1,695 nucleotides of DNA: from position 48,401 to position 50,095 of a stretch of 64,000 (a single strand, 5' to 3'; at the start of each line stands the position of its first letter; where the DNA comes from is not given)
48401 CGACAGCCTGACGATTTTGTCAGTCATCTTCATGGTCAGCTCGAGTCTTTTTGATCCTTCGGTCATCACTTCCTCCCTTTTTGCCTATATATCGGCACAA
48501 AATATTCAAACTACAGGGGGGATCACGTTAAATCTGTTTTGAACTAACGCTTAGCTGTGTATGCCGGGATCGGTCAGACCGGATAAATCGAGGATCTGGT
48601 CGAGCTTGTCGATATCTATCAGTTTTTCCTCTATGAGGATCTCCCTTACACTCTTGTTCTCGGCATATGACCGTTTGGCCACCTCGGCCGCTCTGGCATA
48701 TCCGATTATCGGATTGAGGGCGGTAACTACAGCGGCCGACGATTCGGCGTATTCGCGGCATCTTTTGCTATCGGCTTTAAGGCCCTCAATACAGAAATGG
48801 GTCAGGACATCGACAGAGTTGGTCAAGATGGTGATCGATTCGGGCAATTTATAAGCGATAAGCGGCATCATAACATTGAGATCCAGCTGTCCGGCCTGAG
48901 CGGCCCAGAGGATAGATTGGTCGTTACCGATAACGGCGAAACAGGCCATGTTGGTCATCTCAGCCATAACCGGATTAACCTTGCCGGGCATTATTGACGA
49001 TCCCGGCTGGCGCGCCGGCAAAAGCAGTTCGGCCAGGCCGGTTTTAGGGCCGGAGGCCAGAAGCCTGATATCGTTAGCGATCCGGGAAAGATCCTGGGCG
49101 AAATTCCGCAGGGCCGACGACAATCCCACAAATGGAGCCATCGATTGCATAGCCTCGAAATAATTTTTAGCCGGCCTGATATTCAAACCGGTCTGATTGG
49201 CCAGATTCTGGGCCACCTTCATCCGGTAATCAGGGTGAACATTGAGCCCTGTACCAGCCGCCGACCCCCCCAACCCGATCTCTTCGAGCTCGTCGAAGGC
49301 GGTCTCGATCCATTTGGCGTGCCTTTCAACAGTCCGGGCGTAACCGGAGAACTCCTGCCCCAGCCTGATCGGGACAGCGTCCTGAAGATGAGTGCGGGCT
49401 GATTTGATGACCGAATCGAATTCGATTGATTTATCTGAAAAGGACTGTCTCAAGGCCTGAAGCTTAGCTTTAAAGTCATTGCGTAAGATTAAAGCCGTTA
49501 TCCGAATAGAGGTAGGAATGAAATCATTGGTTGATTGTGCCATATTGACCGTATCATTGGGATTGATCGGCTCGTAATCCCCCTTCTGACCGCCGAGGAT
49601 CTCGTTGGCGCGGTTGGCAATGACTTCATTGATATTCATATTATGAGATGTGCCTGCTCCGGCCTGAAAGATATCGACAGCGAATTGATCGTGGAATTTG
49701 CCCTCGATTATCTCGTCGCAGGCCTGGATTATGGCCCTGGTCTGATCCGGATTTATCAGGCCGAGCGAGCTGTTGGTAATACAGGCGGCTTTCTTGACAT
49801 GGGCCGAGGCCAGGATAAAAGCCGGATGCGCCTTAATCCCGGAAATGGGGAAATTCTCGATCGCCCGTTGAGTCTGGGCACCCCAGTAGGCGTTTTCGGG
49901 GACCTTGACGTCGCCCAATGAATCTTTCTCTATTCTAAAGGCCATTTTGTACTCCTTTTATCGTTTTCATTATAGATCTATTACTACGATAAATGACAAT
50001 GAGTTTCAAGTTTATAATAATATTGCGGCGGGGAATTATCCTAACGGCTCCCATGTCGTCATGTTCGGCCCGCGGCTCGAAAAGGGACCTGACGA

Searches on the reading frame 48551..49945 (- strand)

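Call 32: search_protein_families(library=pfam, proteins=[window:48551-49945:-], max_evalue=0.001)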
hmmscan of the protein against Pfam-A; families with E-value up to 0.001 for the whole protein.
window:48551-49945:- (464 aa): 2 families
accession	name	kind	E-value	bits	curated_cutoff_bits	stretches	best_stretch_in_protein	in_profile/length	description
PF00206.25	Lyase_1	-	3.5e-92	309.6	27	1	11-340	1-312/312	Lyase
PF10415.14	FumaraseC_C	-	3.3e-18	66.3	32.5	1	407-458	2-53/54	Fumarase C C-terminus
